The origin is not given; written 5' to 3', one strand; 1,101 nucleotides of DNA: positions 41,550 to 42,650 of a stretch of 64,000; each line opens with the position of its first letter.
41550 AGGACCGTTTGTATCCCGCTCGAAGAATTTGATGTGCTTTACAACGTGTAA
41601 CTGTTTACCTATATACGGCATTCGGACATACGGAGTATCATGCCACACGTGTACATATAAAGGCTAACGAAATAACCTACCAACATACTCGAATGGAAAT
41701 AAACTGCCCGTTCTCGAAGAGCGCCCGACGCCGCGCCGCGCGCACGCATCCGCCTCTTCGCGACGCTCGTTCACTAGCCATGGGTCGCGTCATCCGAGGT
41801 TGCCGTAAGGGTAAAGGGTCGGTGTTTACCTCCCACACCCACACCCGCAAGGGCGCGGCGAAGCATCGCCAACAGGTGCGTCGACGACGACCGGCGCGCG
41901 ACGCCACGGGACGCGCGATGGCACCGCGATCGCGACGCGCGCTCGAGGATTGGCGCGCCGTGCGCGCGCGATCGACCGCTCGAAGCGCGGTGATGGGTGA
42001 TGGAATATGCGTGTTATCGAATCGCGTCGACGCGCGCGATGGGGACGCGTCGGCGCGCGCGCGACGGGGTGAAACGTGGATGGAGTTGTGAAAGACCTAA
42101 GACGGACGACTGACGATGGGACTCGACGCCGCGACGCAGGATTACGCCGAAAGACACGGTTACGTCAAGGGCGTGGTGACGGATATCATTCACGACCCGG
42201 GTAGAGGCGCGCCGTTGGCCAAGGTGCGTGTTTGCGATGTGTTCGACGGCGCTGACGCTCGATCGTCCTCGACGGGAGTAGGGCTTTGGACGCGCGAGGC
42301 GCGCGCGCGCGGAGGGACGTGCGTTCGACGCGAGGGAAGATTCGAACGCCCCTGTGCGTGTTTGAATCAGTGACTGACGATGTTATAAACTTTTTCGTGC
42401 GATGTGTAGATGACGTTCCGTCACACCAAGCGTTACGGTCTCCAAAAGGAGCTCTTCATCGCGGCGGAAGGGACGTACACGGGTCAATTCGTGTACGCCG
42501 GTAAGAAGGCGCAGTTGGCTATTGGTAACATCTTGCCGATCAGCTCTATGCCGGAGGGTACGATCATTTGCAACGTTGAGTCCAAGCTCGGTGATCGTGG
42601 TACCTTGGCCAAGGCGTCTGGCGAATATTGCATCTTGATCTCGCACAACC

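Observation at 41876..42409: Window-wide intron signature: donor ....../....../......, branch motif ACTGAC 22-32 nt before the 3' AG, short first exons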

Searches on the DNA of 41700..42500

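Call 79: search_rna_families(source=window, start=41700, end=42500, threshold=evalue, max_evalue=1)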
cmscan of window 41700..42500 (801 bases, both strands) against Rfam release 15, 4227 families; matches with E-value up to 1: 2.
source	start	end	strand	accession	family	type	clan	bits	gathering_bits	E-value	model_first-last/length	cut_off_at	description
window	42235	42355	+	RF02828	Scr3920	Gene; sRNA;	-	22.1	88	0.075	1-125/125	no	Streptomyces RNA 3920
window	41922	41979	+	RF04316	mgtE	Cis-reg;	-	15.4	200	0.14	223-286/306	no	mgtE ncRNA motif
